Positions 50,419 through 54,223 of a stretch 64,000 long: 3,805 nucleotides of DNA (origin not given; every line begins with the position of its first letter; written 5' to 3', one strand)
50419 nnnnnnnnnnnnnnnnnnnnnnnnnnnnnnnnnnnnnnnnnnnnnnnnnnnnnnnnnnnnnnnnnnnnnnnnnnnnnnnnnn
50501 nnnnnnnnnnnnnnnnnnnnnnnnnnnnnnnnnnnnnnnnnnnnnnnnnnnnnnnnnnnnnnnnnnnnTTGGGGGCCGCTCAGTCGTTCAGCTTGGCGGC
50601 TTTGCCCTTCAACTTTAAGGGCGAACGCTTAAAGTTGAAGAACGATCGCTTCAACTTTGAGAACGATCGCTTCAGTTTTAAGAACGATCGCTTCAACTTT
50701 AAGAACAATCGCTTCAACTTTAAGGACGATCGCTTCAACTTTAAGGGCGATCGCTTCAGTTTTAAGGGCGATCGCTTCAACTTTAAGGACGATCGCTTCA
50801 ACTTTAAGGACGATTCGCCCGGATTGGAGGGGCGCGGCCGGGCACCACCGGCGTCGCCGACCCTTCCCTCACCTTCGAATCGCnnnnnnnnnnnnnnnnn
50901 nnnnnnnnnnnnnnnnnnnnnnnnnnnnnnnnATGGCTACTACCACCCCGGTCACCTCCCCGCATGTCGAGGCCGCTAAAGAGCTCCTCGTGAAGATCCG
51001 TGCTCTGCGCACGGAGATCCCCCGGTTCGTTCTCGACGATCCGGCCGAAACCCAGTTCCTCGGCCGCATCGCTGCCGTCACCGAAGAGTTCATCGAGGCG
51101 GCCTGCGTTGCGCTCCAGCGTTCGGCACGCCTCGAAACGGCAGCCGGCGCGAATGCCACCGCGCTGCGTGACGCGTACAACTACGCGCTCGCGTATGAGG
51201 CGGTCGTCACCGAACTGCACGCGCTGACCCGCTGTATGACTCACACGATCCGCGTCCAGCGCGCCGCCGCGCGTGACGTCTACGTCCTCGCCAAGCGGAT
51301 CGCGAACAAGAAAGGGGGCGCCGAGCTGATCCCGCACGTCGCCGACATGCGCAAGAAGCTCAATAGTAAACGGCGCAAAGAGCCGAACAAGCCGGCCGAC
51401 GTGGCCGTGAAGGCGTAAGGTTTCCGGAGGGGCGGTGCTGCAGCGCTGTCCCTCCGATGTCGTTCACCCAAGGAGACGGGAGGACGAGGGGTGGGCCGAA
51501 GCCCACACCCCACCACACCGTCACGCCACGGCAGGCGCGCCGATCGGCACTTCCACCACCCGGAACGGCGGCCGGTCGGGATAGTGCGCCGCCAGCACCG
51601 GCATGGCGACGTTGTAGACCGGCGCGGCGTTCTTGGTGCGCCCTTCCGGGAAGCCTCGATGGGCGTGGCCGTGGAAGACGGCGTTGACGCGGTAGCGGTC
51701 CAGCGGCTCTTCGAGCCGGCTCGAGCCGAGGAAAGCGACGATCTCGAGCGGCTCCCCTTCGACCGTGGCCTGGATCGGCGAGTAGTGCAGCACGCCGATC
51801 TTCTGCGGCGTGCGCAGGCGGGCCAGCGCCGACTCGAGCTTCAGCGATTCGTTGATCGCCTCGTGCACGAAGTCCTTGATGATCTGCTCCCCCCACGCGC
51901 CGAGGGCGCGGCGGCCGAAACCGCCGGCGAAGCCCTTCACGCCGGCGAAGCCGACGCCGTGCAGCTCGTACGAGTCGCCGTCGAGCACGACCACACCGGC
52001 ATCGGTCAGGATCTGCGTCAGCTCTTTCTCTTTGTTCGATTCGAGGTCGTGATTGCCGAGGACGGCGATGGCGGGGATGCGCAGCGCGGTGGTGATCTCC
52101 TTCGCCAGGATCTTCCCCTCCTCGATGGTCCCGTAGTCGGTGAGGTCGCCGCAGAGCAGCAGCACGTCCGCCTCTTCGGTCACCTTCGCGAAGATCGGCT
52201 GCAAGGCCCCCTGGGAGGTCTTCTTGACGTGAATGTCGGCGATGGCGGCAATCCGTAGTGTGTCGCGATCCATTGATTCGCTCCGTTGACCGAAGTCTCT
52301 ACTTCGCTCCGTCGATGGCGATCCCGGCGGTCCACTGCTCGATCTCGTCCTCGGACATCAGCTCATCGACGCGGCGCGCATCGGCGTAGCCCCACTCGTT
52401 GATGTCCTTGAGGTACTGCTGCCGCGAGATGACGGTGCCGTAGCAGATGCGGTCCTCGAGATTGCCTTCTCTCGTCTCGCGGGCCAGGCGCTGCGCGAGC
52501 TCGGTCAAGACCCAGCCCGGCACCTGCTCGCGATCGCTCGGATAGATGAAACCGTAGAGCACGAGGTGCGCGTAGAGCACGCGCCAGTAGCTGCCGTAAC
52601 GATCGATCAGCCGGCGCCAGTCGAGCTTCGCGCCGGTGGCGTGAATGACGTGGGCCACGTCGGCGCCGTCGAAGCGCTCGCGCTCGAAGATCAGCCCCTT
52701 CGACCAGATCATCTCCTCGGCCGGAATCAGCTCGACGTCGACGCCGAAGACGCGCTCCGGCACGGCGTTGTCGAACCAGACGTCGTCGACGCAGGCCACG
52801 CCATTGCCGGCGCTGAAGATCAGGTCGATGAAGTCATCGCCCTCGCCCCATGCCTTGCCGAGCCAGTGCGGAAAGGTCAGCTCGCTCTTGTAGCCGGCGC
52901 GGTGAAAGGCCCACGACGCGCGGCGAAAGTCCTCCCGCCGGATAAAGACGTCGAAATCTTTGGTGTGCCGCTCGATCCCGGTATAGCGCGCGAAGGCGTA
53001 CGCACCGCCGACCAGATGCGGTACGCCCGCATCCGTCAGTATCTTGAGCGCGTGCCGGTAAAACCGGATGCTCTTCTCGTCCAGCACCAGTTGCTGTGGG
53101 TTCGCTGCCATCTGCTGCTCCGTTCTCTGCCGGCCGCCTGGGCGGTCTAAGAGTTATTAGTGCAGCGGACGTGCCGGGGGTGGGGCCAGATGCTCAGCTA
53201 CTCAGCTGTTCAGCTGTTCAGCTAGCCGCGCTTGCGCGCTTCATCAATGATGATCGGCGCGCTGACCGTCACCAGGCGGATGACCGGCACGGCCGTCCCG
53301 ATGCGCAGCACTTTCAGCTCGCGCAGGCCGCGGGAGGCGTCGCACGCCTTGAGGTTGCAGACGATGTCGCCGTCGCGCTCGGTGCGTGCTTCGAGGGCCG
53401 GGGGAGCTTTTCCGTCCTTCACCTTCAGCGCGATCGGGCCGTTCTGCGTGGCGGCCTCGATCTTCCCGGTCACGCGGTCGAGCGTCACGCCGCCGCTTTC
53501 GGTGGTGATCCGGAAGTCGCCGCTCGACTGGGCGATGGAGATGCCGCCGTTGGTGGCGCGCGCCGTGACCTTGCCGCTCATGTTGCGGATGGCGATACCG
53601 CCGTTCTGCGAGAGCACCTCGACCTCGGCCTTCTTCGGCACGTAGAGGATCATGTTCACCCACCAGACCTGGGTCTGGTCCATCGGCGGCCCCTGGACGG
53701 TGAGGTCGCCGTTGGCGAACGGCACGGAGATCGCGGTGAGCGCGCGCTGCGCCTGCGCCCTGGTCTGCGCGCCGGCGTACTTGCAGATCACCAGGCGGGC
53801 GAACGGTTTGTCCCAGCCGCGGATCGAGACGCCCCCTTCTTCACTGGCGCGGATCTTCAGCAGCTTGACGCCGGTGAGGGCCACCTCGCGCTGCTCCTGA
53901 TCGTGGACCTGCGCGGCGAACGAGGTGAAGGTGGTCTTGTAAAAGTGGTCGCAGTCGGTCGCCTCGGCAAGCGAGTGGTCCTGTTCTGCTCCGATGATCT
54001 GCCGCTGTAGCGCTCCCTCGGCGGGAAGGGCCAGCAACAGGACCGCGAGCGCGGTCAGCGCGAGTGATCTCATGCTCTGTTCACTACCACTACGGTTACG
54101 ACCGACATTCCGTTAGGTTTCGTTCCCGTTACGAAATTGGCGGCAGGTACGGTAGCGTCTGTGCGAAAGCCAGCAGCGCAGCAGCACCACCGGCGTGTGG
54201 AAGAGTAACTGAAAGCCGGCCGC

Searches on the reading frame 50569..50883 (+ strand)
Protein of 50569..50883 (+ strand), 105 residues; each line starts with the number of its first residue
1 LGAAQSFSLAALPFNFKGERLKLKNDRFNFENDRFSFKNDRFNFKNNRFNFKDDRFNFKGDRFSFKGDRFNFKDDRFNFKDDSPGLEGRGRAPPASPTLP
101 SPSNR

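Call 69: find_homologous_proteins(query=window:50569-50883:+, max_evalue=0.01)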
Query window:50569-50883:+: 165 candidates shared short words with the query, none scored E <= 0.01.

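Call 78: predict_structure(protein=window:50569-50883:+)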
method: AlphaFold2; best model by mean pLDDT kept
length: 105 residues; sequences in the alignment: 1
mean_pLDDT: 58.6   pTM: 0.29
mean pLDDT of the five models: 58.6, 51.5, 47.5, 45.8, 41.9
residues with pLDDT >= 90: 0; 70-90: 18; 50-70: 64; < 50: 23
segments of 3 or more residues with pLDDT < 50: 65-67, 69-74, 76-82
pLDDT, mean of each block of 10 residues (from residue 1): 54 56 66 71 72 63 48 45 51 60 61
secondary structure, 60 per line:
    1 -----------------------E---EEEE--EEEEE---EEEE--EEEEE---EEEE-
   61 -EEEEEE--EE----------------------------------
elements in order: E28-31 E34-38 E42-45 E48-52 E56-59 E62-67

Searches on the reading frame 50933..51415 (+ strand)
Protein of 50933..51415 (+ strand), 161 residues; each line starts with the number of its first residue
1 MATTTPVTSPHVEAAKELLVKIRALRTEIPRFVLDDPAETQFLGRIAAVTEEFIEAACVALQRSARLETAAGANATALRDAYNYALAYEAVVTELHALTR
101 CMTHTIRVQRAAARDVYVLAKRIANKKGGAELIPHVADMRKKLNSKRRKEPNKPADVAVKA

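Call 7: search_protein_families(library=pfam, proteins=[window:50933-51415:+], max_evalue=0.01)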
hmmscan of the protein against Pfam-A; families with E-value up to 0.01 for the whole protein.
window:50933-51415:+ (161 aa): 0 families

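Call 10: find_homologous_proteins(query=window:50933-51415:+)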
Query window:50933-51415:+ (161 aa): 12 proteins with E <= 0.001 among 185 candidates.
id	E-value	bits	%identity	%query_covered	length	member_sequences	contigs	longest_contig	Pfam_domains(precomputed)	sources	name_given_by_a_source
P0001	1.1e-94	332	100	100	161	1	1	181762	-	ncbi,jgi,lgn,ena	ncbi:MAG TPA: hypothetical protein VGF48_05310 [Thermoanaerobaculia bacterium]|jgi:hypothetical prot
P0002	1.3e-40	157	57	82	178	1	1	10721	-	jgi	jgi:hypothetical protein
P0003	1.8e-39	153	53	81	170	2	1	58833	-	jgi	-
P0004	4.6e-36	142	51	87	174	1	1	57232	-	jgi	jgi:hypothetical protein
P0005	4.9e-36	142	54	92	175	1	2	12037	-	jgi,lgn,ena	jgi:hypothetical protein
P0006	8.2e-36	141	56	92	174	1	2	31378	-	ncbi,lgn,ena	-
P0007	3.8e-35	139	52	91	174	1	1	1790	-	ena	-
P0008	4.3e-35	139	53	89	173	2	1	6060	-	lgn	-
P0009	2.5e-34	136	51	86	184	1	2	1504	-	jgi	-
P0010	9.5e-32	128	48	88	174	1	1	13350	-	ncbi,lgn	-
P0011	1.1e-30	125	49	88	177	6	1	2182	-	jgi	jgi:hypothetical protein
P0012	9.9e-30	121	46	96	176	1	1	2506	-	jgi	-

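Call 12: find_encoding_contigs(protein=P0003, flank=6000, max_places=3)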
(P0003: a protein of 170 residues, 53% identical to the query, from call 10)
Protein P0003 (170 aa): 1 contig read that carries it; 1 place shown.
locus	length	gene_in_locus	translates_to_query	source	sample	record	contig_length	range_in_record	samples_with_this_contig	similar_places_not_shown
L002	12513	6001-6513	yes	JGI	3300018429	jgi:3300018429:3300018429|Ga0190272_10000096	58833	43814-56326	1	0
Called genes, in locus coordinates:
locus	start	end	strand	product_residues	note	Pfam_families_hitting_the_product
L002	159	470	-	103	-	-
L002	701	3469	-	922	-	PF03200:Glyco_hydro_63 (faint), PF22422:MGH1-like_GH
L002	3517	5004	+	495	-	PF00324:AA_permease, PF13520:AA_permease_2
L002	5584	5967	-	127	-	-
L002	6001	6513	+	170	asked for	-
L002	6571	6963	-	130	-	-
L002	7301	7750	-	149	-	-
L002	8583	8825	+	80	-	-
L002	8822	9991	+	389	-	PF13424:TPR_12 (faint), PF00515:TPR_1 (faint), PF07719:TPR_2 (faint)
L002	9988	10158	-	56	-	-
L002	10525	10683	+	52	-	-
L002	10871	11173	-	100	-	-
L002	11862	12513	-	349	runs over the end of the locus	PF13676:TIR_2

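Call 13: find_encoding_contigs(protein=P0004, flank=6000, max_places=3)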
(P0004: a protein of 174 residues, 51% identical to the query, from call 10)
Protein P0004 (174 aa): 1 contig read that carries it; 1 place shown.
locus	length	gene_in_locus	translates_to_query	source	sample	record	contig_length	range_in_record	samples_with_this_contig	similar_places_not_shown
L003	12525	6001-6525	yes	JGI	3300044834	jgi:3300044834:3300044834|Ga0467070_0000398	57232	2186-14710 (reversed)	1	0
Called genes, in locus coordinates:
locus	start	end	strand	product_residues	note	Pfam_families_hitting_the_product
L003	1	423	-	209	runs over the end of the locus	PF03264:Cytochrom_NNT (weak)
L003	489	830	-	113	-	PF13442:Cytochrome_CBB3, PF00034:Cytochrom_C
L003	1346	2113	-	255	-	PF00194:Carb_anhydrase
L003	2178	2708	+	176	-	PF22673:MCP-like_PDC_1 (weak)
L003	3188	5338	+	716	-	PF18911:PKD_4 (faint)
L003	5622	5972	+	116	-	-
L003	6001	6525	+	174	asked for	-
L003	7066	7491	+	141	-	-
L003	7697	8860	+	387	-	PF13088:BNR_2 (weak)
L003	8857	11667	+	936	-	PF13620:CarboxypepD_reg, PF13715:CarbopepD_reg_2 (weak), PF25183:OMP_b-brl_4, PF00593:TonB_dep_Rec_b-barrel, PF25183:OMP_b-brl_4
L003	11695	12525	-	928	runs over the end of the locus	PF00595:PDZ (weak), PF13180:PDZ_2 (weak), PF17820:PDZ_6, PF01590:GAF, PF13185:GAF_2 (weak), PF13492:GAF_3 (weak), PF07228:SpoIIE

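Call 14: find_encoding_contigs(protein=P0006, flank=6000, max_places=3)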
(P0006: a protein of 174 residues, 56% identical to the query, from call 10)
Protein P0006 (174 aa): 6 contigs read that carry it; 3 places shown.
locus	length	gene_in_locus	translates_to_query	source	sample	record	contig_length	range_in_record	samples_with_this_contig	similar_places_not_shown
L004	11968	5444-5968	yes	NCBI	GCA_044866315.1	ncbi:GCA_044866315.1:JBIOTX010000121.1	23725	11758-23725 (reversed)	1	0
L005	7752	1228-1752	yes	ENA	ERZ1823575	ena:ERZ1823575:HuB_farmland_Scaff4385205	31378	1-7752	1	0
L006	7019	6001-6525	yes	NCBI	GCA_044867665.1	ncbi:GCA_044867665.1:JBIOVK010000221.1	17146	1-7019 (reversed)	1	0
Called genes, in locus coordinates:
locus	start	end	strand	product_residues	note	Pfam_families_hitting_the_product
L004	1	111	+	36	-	?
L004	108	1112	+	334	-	-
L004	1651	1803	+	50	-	-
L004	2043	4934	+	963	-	PF08471:Ribonuc_red_2_N, PF02867:Ribonuc_red_lgC, PF12637:TSCPD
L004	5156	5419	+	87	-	-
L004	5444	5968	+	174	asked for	-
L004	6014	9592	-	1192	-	PF12679:ABC2_membrane_2 (faint)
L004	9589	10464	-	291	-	PF00005:ABC_tran, PF13304:AAA_21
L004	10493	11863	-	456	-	-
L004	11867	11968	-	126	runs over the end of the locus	PF03551:PadR, PF13601:HTH_34 (weak)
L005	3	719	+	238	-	?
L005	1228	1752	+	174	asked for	-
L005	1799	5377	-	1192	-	PF12679:ABC2_membrane_2 (faint)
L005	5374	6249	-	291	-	PF00005:ABC_tran, PF13304:AAA_21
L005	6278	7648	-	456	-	-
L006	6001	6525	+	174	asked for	-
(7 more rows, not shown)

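Call 21: find_related_loci(query=A1, collection=metagenome_contigs, flank=3000)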
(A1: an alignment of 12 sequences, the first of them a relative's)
Query A1 (161 aa) in metagenome_contigs; peptide patterns used: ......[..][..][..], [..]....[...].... (x = any residue, [..] = any of these).
505 stretches matched a pattern; 62 encode a relative of the query (tblastn E <= 1e-3); 62 distinct loci.
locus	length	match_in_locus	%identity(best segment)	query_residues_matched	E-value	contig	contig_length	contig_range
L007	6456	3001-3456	52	1-148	1e-46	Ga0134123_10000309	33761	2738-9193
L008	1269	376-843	51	1-152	3e-46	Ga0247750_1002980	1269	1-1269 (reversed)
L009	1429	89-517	50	1-139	2e-44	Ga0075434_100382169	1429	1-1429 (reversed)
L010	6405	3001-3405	53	9-139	4e-43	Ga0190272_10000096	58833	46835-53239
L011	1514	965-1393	54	1-139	4e-43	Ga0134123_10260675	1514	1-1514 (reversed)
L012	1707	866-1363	48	1-161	1e-42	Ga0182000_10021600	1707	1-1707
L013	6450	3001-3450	52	2-154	4e-42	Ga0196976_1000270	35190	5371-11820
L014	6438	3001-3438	51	7-148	2e-41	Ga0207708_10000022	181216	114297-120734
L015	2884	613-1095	50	1-155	3e-41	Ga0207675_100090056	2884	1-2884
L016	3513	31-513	50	1-155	2e-41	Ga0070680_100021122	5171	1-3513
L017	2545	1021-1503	50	1-155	3e-41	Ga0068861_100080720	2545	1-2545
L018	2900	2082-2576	49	1-160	2e-40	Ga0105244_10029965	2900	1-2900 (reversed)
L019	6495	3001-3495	49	1-160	2e-40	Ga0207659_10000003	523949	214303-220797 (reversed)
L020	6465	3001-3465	52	3-154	1e-40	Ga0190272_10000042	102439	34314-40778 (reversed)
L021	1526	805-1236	50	9-148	4e-41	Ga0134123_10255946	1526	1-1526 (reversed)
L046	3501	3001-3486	35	1-157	1e-22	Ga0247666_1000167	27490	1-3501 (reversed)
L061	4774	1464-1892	32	11-149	5e-15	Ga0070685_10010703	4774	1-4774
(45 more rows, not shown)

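Call 25: predict_structure(alignment_id=A1)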
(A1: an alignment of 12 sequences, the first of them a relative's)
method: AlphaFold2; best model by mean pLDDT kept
length: 161 residues; sequences in the alignment: 12
mean_pLDDT: 72.3   pTM: 0.53
mean pLDDT of the five models: 72.3, 71.9, 71.3, 70.1, 66.5
residues with pLDDT >= 90: 0; 70-90: 107; 50-70: 41; < 50: 13
segments of 3 or more residues with pLDDT < 50: 148-156
pLDDT, mean of each block of 10 residues (from residue 1): 60 82 75 59 66 76 70 72 81 80 77 84 81 84 64 47 50
secondary structure, 60 per line:
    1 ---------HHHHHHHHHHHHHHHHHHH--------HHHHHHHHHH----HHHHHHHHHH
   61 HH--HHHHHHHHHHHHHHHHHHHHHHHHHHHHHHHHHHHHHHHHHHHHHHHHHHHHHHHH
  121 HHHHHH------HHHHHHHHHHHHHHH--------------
elements in order: H10-28 H37-46 H51-62 H65-126 H133-147

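Call 37: find_encoding_contigs(protein=P0001, flank=2500, max_places=10)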
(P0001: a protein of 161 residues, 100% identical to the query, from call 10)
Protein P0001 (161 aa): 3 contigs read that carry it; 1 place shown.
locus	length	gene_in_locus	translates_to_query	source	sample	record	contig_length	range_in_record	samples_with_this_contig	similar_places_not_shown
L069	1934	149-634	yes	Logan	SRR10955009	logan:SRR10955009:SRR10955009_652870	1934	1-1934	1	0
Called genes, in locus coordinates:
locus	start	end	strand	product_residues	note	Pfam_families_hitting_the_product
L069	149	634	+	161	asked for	-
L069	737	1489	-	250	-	PF00149:Metallophos, PF12850:Metallophos_2 (weak)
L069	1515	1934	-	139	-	?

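Call 38: search_protein_representatives(alignment_id=A1)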
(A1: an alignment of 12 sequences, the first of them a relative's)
Query: 12 sequences, 175 profile positions. Proteins with E-value up to 0.001 (for the whole library): 771; up to 1e-10: 291; up to 1e-30: 19. The best 150 are listed.
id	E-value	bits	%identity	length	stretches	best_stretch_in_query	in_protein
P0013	1.3e-75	269.6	-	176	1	1-172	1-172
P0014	2.7e-74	265.3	-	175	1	2-173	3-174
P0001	1.3e-64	233.9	-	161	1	1-166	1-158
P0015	4.3e-58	212.6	-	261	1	1-165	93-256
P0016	7.6e-54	198.8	-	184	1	4-171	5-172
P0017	8.4e-54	198.6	-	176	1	1-171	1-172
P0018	2.5e-52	193.8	-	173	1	3-169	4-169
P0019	6.5e-49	182.7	-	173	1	4-171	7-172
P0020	3.5e-48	180.3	-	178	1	7-171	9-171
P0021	4.3e-41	157.2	-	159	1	3-117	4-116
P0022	4.4e-37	144.2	-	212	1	62-167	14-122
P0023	1.1e-35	139.7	-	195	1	9-170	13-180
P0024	2.3e-35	138.6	-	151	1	9-157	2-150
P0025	6.4e-35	137.1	-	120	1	3-121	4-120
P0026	1.7e-34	135.8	-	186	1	6-170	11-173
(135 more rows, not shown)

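Call 48: search_protein_families(library=pfam, proteins=[L046:2301-2975:+, L061:680-1375:+], max_evalue=0.01)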
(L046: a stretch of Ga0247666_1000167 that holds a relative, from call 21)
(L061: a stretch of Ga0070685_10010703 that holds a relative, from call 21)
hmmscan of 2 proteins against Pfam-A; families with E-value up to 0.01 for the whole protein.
L046:2301-2975:+ (225 aa): 0 families

L061:680-1375:+ (232 aa): 0 families

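Call 50: search_protein_families(library=ncbifam, proteins=[window:50933-51415:+, L046:2301-2975:+, L017:599-1017:+], max_evalue=1)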
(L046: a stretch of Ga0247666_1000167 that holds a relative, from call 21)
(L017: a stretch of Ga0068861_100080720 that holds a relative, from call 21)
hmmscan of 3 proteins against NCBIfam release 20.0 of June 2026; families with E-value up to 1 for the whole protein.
window:50933-51415:+ (161 aa): 0 families

L046:2301-2975:+ (225 aa): 1 family
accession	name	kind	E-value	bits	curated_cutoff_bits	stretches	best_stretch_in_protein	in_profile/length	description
NF047389.1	ATPase_Sll1717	subfamily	0.042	12.9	75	1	111-192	157-234/454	P-loop ATPase, Sll1717 family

L017:599-1017:+ (139 aa): 0 families

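Call 51: search_protein_families(library=padloc, proteins=[window:50933-51415:+, L046:2301-2975:+, L017:599-1017:+], max_evalue=1)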
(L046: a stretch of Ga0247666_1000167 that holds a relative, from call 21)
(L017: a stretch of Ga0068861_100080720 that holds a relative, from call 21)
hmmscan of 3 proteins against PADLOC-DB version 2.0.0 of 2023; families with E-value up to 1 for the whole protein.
window:50933-51415:+ (161 aa): 0 families

L046:2301-2975:+ (225 aa): 5 families
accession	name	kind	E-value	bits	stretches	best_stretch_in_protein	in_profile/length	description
PDLC00595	ZorA1|ZorA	-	0.0026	14.6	1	69-151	294-373/487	MotA/ExbB/TolQ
PDLC00606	ZorA1|ZorA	-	0.019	11.4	1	31-134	447-546/636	MotA/ExbB/TolQ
PDLC00598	ZorA1|ZorA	-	0.025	11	1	35-131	490-589/663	MotA/ExbB/TolQ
PDLC00600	ZorA1|ZorA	-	0.12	8.8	0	105-136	312-343/677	MotA/ExbB/TolQ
PDLC04066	PD-T4-7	-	0.24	8.4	0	31-70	41-80/337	-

L017:599-1017:+ (139 aa): 0 families

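Call 52: search_solved_structures(query=A1, max_evalue=10)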
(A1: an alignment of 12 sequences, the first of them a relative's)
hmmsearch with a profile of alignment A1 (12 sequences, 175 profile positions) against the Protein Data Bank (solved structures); distinct sequences matched with E-value up to 10: 3.
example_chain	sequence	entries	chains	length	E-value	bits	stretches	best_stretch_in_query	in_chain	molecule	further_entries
5byo_A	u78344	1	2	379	3e-07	33.9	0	58-102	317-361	dTor_12x31L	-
4yxz_A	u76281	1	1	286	8.4e-06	29.2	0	58-102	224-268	dTor_9x31L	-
4yxy_A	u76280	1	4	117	0.024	18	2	54-101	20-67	dTor_9x31L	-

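Call 70: find_related_loci(query=A1, collection=viral_contigs, flank=3000)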
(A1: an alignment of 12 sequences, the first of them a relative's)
Query A1 (161 aa) in viral_contigs; peptide patterns used: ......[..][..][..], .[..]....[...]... (x = any residue, [..] = any of these).
12 stretches matched a pattern, but none encodes a relative of the query by tblastn (E <= 1e-3).

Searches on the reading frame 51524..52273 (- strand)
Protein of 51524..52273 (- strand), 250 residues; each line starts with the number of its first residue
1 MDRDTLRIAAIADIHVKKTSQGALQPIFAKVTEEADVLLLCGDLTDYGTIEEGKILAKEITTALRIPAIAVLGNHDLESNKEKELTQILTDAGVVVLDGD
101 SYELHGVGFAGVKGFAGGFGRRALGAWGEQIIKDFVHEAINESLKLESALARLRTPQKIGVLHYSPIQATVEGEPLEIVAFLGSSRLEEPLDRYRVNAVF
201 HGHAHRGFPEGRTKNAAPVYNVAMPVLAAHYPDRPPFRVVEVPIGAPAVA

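Call 7: search_protein_families(library=pfam, proteins=[window:51524-52273:-], max_evalue=0.01)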
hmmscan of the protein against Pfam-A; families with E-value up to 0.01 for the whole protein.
window:51524-52273:- (250 aa): 2 families
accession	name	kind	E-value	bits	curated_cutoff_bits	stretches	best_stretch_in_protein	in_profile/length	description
PF00149.33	Metallophos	-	3.4e-14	54.1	21.5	1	6-206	1-190/191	Calcineurin-like phosphoesterase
PF12850.12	Metallophos_2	-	2.2e-09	37.9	27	1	7-101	2-83/154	Calcineurin-like phosphoesterase superfamily domain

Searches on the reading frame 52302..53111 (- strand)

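Call 7: search_protein_families(library=pfam, proteins=[window:52302-53111:-], max_evalue=0.01)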
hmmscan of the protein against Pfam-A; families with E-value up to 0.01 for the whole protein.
window:52302-53111:- (270 aa): 1 family
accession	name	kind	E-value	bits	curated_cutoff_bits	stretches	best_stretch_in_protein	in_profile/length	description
PF14907.12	NTP_transf_5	-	0.00015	21.8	31.2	1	35-171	79-227/249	Uncharacterised nucleotidyltransferase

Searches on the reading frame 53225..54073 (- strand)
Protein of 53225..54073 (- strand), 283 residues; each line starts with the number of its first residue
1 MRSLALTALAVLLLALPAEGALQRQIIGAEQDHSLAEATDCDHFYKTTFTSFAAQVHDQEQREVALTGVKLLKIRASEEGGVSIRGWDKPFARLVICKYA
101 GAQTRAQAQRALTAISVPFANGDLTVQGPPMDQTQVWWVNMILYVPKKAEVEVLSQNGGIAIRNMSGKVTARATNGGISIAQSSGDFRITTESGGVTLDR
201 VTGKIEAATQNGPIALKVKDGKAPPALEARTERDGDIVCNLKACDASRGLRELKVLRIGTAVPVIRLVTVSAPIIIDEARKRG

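Call 7: search_protein_families(library=pfam, proteins=[window:53225-54073:-], max_evalue=0.01)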
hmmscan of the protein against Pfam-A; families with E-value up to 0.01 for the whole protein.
window:53225-54073:- (283 aa): 1 family
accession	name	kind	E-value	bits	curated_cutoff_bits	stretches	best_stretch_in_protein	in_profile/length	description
PF13349.12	DUF4097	-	1.3e-05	25.1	22.9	1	113-237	78-187/247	Toastrack DUF4097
